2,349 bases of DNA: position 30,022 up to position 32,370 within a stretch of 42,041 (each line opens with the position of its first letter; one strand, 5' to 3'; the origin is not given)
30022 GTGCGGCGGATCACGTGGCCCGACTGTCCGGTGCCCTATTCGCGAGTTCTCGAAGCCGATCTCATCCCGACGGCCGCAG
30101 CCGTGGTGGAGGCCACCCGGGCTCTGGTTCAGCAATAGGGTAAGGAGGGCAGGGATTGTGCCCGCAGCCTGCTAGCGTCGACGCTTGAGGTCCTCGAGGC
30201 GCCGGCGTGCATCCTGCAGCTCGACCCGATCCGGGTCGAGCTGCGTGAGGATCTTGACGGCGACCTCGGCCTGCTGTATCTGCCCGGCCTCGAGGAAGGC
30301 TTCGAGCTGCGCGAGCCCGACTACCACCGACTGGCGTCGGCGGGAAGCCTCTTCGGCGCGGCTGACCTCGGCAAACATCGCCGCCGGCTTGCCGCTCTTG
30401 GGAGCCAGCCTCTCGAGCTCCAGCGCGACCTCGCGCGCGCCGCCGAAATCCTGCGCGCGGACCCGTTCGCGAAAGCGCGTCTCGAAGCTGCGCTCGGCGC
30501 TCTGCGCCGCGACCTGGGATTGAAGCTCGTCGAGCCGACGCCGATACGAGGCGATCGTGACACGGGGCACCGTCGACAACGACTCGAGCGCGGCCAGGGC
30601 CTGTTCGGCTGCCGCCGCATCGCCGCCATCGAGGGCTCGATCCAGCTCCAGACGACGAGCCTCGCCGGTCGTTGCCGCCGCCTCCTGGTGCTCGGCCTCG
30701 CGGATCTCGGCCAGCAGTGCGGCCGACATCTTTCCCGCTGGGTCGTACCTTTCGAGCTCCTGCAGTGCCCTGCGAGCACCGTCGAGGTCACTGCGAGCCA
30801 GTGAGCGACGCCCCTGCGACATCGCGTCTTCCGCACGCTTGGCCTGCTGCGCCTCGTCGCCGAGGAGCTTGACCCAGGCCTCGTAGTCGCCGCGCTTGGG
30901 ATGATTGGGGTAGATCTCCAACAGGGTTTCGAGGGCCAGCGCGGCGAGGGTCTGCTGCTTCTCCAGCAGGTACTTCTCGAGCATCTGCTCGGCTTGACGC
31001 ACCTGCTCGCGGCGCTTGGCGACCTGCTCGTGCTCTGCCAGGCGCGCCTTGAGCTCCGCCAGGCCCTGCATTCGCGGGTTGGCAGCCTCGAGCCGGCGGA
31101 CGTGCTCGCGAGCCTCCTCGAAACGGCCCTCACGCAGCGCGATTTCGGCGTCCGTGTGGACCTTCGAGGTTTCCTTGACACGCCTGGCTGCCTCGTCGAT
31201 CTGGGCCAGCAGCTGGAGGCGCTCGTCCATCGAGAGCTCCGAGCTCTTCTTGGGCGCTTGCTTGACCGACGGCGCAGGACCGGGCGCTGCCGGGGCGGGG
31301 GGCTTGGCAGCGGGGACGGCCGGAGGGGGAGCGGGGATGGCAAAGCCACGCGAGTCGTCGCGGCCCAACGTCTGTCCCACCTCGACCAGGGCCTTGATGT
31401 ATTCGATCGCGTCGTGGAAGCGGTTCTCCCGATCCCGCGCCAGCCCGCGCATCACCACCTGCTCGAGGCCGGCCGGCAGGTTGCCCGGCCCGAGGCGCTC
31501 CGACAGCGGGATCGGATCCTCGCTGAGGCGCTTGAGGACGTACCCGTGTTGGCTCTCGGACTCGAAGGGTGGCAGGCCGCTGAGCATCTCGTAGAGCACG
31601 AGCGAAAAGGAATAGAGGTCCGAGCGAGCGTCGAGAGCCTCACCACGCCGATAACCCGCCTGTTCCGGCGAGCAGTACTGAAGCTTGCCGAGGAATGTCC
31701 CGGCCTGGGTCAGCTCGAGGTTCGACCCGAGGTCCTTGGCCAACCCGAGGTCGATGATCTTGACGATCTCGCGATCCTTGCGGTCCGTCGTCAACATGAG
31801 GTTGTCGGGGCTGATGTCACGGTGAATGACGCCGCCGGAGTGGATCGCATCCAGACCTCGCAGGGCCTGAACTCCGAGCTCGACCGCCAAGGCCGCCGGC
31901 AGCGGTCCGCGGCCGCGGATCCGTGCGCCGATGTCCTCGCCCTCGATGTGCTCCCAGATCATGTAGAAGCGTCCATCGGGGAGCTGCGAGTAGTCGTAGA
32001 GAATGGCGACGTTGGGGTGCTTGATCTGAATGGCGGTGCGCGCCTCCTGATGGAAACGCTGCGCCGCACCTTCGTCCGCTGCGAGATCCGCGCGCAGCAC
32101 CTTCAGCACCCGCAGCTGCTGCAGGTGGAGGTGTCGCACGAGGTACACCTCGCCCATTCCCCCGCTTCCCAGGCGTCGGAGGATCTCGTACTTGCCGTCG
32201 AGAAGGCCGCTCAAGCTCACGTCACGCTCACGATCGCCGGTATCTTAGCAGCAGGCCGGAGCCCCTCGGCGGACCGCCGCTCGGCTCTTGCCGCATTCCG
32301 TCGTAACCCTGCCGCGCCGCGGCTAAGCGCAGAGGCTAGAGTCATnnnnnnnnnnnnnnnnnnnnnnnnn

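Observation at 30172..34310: Divergent pair: active Ser/Thr kinase and a pseudokinase::TonB C-terminal-domain fusion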

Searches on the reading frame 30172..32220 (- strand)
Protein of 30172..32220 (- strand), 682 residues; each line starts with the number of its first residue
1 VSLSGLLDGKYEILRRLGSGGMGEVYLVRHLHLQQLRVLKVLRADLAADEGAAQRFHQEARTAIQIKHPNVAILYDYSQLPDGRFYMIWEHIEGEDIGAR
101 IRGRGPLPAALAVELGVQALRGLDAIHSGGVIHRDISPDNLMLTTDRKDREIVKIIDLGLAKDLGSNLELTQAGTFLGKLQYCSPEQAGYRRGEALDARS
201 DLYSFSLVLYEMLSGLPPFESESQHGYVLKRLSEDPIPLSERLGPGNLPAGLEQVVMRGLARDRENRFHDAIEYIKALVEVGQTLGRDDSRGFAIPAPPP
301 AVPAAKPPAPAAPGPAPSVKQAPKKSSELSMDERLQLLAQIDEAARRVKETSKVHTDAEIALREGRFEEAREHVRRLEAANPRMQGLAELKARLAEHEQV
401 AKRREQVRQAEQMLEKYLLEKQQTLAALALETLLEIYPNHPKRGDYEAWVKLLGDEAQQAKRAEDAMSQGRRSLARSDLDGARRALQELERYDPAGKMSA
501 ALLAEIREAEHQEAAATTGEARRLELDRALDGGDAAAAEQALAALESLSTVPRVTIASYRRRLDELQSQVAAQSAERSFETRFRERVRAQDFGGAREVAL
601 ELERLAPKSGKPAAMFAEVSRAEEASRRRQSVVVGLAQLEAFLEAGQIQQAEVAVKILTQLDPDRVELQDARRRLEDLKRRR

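Call 3: search_protein_families(library=pfam, proteins=[window:30172-32220:-], max_evalue=1)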
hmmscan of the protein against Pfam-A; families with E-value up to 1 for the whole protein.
window:30172-32220:- (682 aa): 7 families
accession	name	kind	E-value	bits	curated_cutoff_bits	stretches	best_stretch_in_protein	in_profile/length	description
PF00069.31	Pkinase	-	1.5e-37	129.9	31.7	1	11-226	1-204/263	Protein kinase domain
PF07714.23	PK_Tyr_Ser-Thr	-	8.2e-25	88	23.1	1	13-267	3-248/258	Protein tyrosine and serine/threonine kinase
PF17667.7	Pkinase_fungal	-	8.2e-07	28.5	24.1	1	119-185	295-362/387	Fungal protein kinase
PF09613.16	HrpB1_HrpK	-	0.0045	17.1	29.3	1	463-506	45-88/126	Bacterial type III secretion protein (HrpB1_HrpK)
PF07719.23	TPR_2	-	0.0052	17.3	27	0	358-382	8-32/34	Tetratricopeptide repeat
PF01636.29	APH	-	0.19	11.9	23.2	1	130-161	169-197/239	Phosphotransferase enzyme family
PF22360.1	SbsC_spectrin-like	-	0.75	11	26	0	525-544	12-31/62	SbsC,spectrin-like repeat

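Call 4: search_protein_families(library=ncbifam, proteins=[window:30172-32220:-], max_evalue=1)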
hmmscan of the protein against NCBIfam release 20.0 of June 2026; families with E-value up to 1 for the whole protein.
window:30172-32220:- (682 aa): 18 families
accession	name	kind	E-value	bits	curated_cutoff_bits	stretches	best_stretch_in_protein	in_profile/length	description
NF033483.0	PknB_PASTA_kin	equivalog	9.3e-71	239.5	450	1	6-285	4-272/563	Stk1 family PASTA domain-containing Ser/Thr kinase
NF052427.1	StpK7MSMEG_1200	equivalog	8.8e-45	153.3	900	1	9-280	7-267/601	serine/threonine protein kinase StpK7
NF047741.1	antiphage_MADS6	equivalog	2.4e-40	138.7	460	2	7-128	493-609/612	methylation-associated defense system protein kinase MAD6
TIGR03903.1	TOMM_kin_cyc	equivalog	7.4e-39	133.4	705.75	1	38-269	7-238/1267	TOMM system kinase/cyclase fusion protein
NF033442.0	BREX_PglW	equivalog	1.2e-28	99.4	990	1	6-469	509-923/1391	BREX system serine/threonine kinase PglW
NF009651.0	PRK13184.1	equivalog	1.7e-26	92.5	839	1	10-278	3-287/932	serine/threonine-protein kinase PknD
NF053615.1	SerThrKinAfsKStmc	equivalog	7.6e-20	71.1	1300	1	9-237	13-231/809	protein serine/threonine kinase AfsK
NF038150.1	lanthi_synth_IV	equivalog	7.1e-13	47.8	650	1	5-318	185-460/851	class IV lanthionine synthetase LanL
NF038151.1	lanthi_synth_III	equivalog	6.7e-09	34.7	575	1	9-212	220-422/833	class III lanthionine synthetase LanKC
NF058632.1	SerThrKinPrkT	equivalog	9.1e-08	31.5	280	1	10-159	22-163/322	serine/threonine protein kinase PrkT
NF043056.1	T4SS_LegK1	equivalog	8.3e-06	24.7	550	1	128-210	207-281/516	Dot/Icm T4SS effector kinase LegK1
TIGR03724.2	arch_bud32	equivalog_domain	3e-05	23.6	125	1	37-162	21-132/193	KEOPS complex kinase/ATPase Bud32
NF007174.0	PRK09605.1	equivalog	0.00038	19.1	447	1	35-162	362-474/535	bifunctional N(6)-L-threonylcarbamoyladenine synthase/serine/threonine protein kinase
NF041408.1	XopAU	subfamily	0.00069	19.3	450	1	122-210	340-412/498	XopAU family type III secretion system effector serine/threonine kinase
NF011460.0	PRK14879.1-1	equivalog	0.0026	16.9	199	1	37-163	39-159/232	Kae1-associated kinase Bud32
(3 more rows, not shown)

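Call 43: list_cluster_members(proteins=[P0001, window:30172-32220:-, window:34362-34925:+])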
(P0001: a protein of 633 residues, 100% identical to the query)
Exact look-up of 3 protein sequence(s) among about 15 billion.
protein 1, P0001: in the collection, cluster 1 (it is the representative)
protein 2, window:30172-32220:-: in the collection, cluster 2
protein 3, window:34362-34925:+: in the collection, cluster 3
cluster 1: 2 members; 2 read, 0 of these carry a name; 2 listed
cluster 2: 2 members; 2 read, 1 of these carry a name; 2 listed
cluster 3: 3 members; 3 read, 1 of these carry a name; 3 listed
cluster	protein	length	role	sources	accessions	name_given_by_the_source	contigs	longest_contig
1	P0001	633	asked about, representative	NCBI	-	-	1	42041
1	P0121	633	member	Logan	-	-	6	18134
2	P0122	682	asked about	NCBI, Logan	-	-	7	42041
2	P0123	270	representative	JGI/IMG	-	hypothetical protein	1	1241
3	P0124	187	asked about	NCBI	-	-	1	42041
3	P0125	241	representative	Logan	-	-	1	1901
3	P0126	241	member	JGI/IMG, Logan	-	hypothetical protein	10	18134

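Call 81: find_homologous_proteins(query=window:30172-32220:-, max_evalue=1e-20)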
Query window:30172-32220:- (682 aa): 3358 proteins with E <= 1e-20 among 8000 candidates; the best 120 are listed.
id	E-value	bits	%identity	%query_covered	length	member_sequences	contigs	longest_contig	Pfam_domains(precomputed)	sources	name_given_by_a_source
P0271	0.0e+0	1359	95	98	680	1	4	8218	PF07714.24,PF00069.32,PF17667.8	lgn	-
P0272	0.0e+0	1091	75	100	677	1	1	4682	PF07714.24,PF00069.32,PF17667.8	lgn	-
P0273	1.8e-264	897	93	69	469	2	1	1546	-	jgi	jgi:hypothetical protein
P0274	2.5e-212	725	59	89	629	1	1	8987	PF07714.24,PF00069.32,PF17667.8,PF01636.30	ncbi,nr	ncbi:MAG TPA: protein kinase, partial [Thermoanaerobaculia bacterium]|nr:protein kinase [Thermoanaer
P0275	1.8e-209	716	54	100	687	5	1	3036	PF07714.24,PF00069.32,PF17667.8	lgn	-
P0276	2.3e-207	709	54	99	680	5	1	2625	PF07714.24,PF00069.32,PF17667.8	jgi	jgi:serine/threonine protein kinase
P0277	2.6e-206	705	55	98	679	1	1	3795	PF07714.24,PF00069.32,PF17667.8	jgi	jgi:serine/threonine protein kinase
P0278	1.4e-205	703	54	99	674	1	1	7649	PF07714.24,PF00069.32,PF27421.1,PF17667.8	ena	-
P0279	1.5e-205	703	52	99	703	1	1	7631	PF07714.24,PF00069.32,PF17667.8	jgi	jgi:serine/threonine protein kinase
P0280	7.0e-204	697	50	99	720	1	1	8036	PF07714.24,PF00069.32,PF17667.8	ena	-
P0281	3.6e-203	695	52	99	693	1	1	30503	PF07714.24,PF00069.32,PF17667.8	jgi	jgi:serine/threonine protein kinase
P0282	5.8e-203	694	52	99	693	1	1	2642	PF07714.24,PF00069.32,PF17667.8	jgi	jgi:serine/threonine protein kinase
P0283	1.4e-202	693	51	99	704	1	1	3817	PF07714.24,PF00069.32,PF17667.8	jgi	jgi:serine/threonine protein kinase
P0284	2.6e-202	692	52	99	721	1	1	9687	PF07714.24,PF00069.32,PF17667.8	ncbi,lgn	-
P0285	8.4e-202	690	52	99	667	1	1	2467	PF07714.24,PF00069.32,PF27421.1,PF17667.8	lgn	-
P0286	1.5e-201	690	52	99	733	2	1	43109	PF07714.24,PF00069.32,PF17667.8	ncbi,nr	ncbi:MAG TPA: protein kinase [Thermoanaerobaculia bacterium]|nr:protein kinase [Thermoanaerobaculia 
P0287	8.1e-201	687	69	42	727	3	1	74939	PF07714.24,PF00069.32,PF03109.23,PF17667.8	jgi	jgi:tRNA A-37 threonylcarbamoyl transferase component Bud32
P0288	1.6e-200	686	51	99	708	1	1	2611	PF07714.24,PF00069.32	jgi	jgi:serine/threonine protein kinase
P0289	2.8e-200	685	45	51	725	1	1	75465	PF07714.24,PF00069.32,PF17667.8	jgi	jgi:serine/threonine protein kinase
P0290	6.9e-200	684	52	99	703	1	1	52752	PF07714.24,PF00069.32,PF17667.8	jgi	jgi:serine/threonine protein kinase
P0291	1.4e-199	683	54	96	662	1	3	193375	PF07714.24,PF00069.32,PF17667.8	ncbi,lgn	-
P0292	8.2e-198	677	51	99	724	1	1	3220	PF07714.24,PF00069.32,PF17667.8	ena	-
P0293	8.8e-198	677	50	99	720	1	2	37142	PF07714.24,PF00069.32,PF13525.13,PF17667.8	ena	-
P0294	9.0e-198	677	50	99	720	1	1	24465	PF07714.24,PF00069.32,PF13525.13,PF17667.8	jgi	-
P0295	1.3e-197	677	51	98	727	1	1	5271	PF07714.24,PF00069.32,PF17667.8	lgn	-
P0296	1.7e-197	676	51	98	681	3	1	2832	PF07714.24,PF00069.32,PF17667.8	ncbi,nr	ncbi:MAG TPA: serine/threonine-protein kinase [Thermoanaerobaculia bacterium]|nr:serine/threonine-pr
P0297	4.6e-197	675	51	99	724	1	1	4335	PF07714.24,PF00069.32,PF17667.8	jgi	-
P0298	6.0e-197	674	53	98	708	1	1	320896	PF07714.24,PF00069.32,PF17667.8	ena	-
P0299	1.3e-196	673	50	99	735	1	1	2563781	PF07714.24,PF00069.32,PF17667.8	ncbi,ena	-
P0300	1.5e-196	673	45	52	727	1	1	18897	PF07714.24,PF00069.32,PF17667.8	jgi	jgi:serine/threonine protein kinase/outer membrane protein assembly factor BamD (BamD/ComL family)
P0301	1.6e-196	673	50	98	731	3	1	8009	PF07714.24,PF00069.32,PF17667.8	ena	-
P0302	2.4e-196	672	68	42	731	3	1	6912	PF07714.24,PF00069.32,PF17667.8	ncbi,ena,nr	ncbi:MAG TPA: protein kinase [Thermoanaerobaculia bacterium]|nr:protein kinase [Thermoanaerobaculia 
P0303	3.3e-196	672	52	96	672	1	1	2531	PF07714.24,PF00069.32,PF17667.8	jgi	jgi:serine/threonine protein kinase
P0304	5.1e-196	671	52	99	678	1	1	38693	PF07714.24,PF00069.32,PF17667.8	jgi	jgi:tRNA A-37 threonylcarbamoyl transferase component Bud32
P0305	5.9e-196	671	51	99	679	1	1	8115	PF07714.24,PF00069.32,PF17667.8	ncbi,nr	ncbi:MAG TPA: protein kinase [Thermoanaerobaculia bacterium]|nr:protein kinase [Thermoanaerobaculia 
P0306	1.1e-195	670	53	96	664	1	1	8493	PF07714.24,PF00069.32,PF17667.8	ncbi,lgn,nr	ncbi:MAG: serine/threonine protein kinase [Thermoanaerobaculia bacterium]|nr:serine/threonine protei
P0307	1.5e-195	670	52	99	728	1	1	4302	PF07714.24,PF00069.32,PF17667.8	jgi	jgi:serine/threonine protein kinase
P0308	2.2e-195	669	51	99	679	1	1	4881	PF07714.24,PF00069.32,PF17667.8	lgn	-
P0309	4.2e-195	668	51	100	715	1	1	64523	PF07714.24,PF00069.32,PF17667.8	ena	-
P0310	6.9e-195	668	52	98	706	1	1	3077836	PF07714.24,PF00069.32,PF17667.8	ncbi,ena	-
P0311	8.6e-195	667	53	98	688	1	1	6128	PF07714.24,PF00069.32,PF17667.8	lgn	-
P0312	9.1e-195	667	53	99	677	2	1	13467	PF07714.24,PF00069.32,PF17667.8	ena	-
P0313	9.5e-195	667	51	98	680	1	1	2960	PF07714.24,PF00069.32,PF17667.8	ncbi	-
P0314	1.9e-194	666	52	99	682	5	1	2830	PF07714.24,PF00069.32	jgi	-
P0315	5.4e-194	665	49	99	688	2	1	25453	PF07714.24,PF00069.32,PF17667.8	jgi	-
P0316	1.9e-193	663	51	99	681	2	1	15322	PF07714.24,PF00069.32,PF17667.8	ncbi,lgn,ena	ncbi:MAG TPA: protein kinase [Thermoanaerobaculia bacterium]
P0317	2.1e-193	663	50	99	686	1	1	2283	PF07714.24,PF00069.32,PF17667.8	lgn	-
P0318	2.3e-193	663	52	97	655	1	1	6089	PF07714.24,PF00069.32,PF17667.8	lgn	-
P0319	4.2e-193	662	52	99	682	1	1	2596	PF07714.24,PF00069.32,PF17667.8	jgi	jgi:serine/threonine protein kinase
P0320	5.5e-193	661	52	99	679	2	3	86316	PF07714.24,PF14853.13,PF00069.32,PF17667.8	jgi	-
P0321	5.7e-193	661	52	98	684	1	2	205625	PF07714.24,PF00069.32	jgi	jgi:serine/threonine-protein kinase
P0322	6.3e-193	661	51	98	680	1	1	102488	PF07714.24,PF00069.32,PF17667.8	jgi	jgi:serine/threonine protein kinase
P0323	7.8e-193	661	51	99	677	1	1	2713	PF07714.24,PF00069.32,PF17667.8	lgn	-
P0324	8.6e-193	661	63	46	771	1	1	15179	PF07714.24,PF00069.32,PF17667.8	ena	-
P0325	1.2e-192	660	52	99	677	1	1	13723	PF07714.24,PF00069.32,PF17667.8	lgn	-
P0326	1.7e-192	660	51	98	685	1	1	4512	PF07714.24,PF00069.32,PF17667.8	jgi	jgi:serine/threonine protein kinase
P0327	1.7e-192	660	58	57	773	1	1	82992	PF07714.24,PF00069.32,PF17667.8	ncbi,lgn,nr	ncbi:MAG TPA: protein kinase [Thermoanaerobaculia bacterium]|nr:protein kinase [Thermoanaerobaculia 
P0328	1.8e-192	660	51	98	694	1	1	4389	PF07714.24,PF00069.32,PF17667.8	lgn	-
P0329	1.8e-192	660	50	99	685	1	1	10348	PF07714.24,PF00069.32,PF17667.8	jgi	jgi:serine/threonine protein kinase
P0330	4.8e-192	658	52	98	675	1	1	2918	PF07714.24,PF00069.32,PF17667.8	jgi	jgi:serine/threonine protein kinase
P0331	5.4e-192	658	51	99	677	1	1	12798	PF07714.24,PF00069.32,PF17667.8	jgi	jgi:serine/threonine protein kinase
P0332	8.3e-192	657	51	99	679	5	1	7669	PF07714.24,PF00069.32,PF17667.8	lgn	-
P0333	8.8e-192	657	51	99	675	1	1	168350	PF07714.24,PF00069.32,PF17667.8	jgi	jgi:serine/threonine-protein kinase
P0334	8.9e-192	657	51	98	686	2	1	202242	PF07714.24,PF00069.32,PF17667.8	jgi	jgi:serine/threonine-protein kinase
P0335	1.2e-191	657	52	98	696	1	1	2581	PF07714.24,PF00069.32,PF17667.8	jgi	jgi:eukaryotic-like serine/threonine-protein kinase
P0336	1.3e-191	657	51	98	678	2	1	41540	PF07714.24,PF00069.32,PF17667.8,PF07719.24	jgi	-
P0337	1.3e-191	657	52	98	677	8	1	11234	PF07714.24,PF00069.32,PF17667.8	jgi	jgi:serine/threonine-protein kinase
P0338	1.6e-191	656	51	98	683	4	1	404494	PF07714.24,PF00069.32,PF17667.8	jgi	jgi:serine/threonine protein kinase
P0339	1.7e-191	656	52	96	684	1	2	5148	PF07714.24,PF00069.32,PF17667.8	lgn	-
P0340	1.9e-191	656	52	99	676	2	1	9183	PF07714.24,PF00069.32,PF17667.8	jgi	jgi:serine/threonine protein kinase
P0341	2.1e-191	656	50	98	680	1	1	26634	PF07714.24,PF00069.32,PF17667.8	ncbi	ncbi:MAG: serine/threonine protein kinase [Thermoanaerobaculia bacterium]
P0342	2.4e-191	656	51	98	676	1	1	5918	PF07714.24,PF00069.32,PF17667.8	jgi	-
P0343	2.5e-191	656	50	99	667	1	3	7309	PF07714.24,PF00069.32,PF17667.8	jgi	jgi:serine/threonine-protein kinase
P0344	3.2e-191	655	50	98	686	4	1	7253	PF07714.24,PF00069.32,PF17667.8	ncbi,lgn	-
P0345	3.8e-191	655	50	99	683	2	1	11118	PF07714.24,PF00069.32,PF17667.8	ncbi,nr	ncbi:MAG TPA: protein kinase [Thermoanaerobaculia bacterium]|nr:protein kinase [Thermoanaerobaculia 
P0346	4.8e-191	655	50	99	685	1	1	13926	PF07714.24,PF00069.32,PF17667.8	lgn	-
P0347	5.0e-191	655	51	99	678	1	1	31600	PF07714.24,PF00069.32,PF17667.8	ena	-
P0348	5.0e-191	655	51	99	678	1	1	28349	PF07714.24,PF00069.32,PF17667.8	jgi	jgi:serine/threonine-protein kinase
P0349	5.5e-191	655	49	98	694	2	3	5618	PF07714.24,PF00069.32,PF17667.8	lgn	-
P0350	9.3e-191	654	52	98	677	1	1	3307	PF07714.24,PF00069.32,PF17667.8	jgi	-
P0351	1.1e-190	654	50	99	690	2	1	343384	PF07714.24,PF00069.32,PF17667.8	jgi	jgi:serine/threonine-protein kinase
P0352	1.1e-190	654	49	99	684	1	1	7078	PF07714.24,PF00069.32,PF17667.8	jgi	jgi:serine/threonine protein kinase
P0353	1.1e-190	654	50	99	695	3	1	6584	PF07714.24,PF00069.32,PF17667.8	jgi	jgi:serine/threonine protein kinase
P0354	1.2e-190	654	51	99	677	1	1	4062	PF07714.24,PF00069.32,PF17667.8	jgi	jgi:serine/threonine protein kinase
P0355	1.3e-190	653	50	98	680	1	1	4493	PF07714.24,PF00069.32,PF17667.8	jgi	jgi:serine/threonine protein kinase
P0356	1.4e-190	653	51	99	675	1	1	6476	PF07714.24,PF00069.32,PF17667.8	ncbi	-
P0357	1.7e-190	653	52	98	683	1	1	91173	PF07714.24,PF00069.32,PF17667.8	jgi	jgi:serine/threonine protein kinase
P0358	1.7e-190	653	51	98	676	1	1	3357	PF07714.24,PF00069.32,PF17667.8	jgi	jgi:serine/threonine-protein kinase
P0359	2.1e-190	653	50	99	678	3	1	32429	PF07714.24,PF00069.32,PF17667.8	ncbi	ncbi:MAG: protein kinase domain-containing protein [Thermoanaerobaculia bacterium]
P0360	2.3e-190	653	51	99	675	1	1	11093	PF07714.24,PF00069.32,PF17667.8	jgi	jgi:serine/threonine protein kinase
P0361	2.6e-190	652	51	98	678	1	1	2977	PF07714.24,PF00069.32,PF17667.8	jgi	jgi:serine/threonine protein kinase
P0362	2.9e-190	652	51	98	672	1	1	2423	PF07714.24,PF00069.32,PF17667.8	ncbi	-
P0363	3.3e-190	652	51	99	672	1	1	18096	PF07714.24,PF00069.32,PF17667.8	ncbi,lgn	-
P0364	3.7e-190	652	50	98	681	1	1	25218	PF07714.24,PF00069.32,PF17667.8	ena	-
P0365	3.7e-190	652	51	98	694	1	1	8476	PF07714.24,PF00069.32,PF17667.8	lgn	-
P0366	4.0e-190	652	51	99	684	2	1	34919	PF07714.24,PF00069.32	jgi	jgi:serine/threonine protein kinase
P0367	4.0e-190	652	50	98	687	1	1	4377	PF07714.24,PF00069.32,PF17667.8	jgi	jgi:serine/threonine protein kinase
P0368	4.4e-190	652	50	99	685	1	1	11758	PF14559.13,PF07714.24,PF00069.32,PF17667.8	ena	-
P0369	4.8e-190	652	49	99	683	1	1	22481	PF07714.24,PF00069.32,PF17667.8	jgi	jgi:serine/threonine protein kinase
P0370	5.0e-190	651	50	99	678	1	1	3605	PF07714.24,PF00069.32,PF17667.8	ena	-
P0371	5.3e-190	651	52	96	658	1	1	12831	PF07714.24,PF00069.32,PF17667.8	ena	-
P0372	5.5e-190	651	50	99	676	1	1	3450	PF07714.24,PF00069.32,PF17667.8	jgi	jgi:serine/threonine protein kinase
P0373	5.9e-190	651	58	57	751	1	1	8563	PF07714.24,PF00069.32,PF17667.8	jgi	jgi:serine/threonine-protein kinase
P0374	6.7e-190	651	52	99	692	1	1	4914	PF07714.24,PF00069.32,PF17667.8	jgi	-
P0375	7.3e-190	651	51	99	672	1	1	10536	PF07714.24,PF00069.32,PF17667.8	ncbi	-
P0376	8.5e-190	651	50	99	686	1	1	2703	PF07714.24,PF00069.32,PF17667.8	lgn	-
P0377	9.1e-190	651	50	99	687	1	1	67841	PF07714.24,PF00069.32,PF17667.8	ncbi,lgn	-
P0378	9.3e-190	651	56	57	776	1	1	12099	PF07714.24,PF00069.32,PF17667.8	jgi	jgi:eukaryotic-like serine/threonine-protein kinase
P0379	1.2e-189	650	49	99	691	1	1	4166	PF07714.24,PF00069.32,PF17667.8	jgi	jgi:serine/threonine protein kinase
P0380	1.6e-189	650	51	99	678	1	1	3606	PF07714.24,PF00069.32,PF17667.8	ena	-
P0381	1.8e-189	650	51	99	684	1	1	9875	PF07714.24,PF00069.32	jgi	jgi:eukaryotic-like serine/threonine-protein kinase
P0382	1.8e-189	650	51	98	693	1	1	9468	PF07714.24,PF00069.32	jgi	jgi:eukaryotic-like serine/threonine-protein kinase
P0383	1.9e-189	650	51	99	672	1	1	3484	PF07714.24,PF00069.32,PF17667.8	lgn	-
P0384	1.9e-189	650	50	99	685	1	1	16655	PF07714.24,PF00069.32,PF17667.8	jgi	jgi:serine/threonine protein kinase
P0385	2.0e-189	650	51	99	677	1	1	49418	PF07714.24,PF00069.32,PF17667.8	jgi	jgi:serine/threonine-protein kinase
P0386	2.0e-189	649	50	99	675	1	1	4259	PF07714.24,PF00069.32,PF17667.8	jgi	jgi:serine/threonine protein kinase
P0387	2.2e-189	649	51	99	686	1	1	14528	PF07714.24,PF00069.32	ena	-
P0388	2.3e-189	649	51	99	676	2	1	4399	PF07714.24,PF00069.32,PF17667.8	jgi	jgi:serine/threonine protein kinase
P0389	2.3e-189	649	51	99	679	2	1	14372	PF07714.24,PF00069.32,PF17667.8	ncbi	ncbi:MAG TPA: serine/threonine-protein kinase [Thermoanaerobaculia bacterium]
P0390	2.4e-189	649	51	99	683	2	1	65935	PF07714.24,PF00069.32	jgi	jgi:serine/threonine-protein kinase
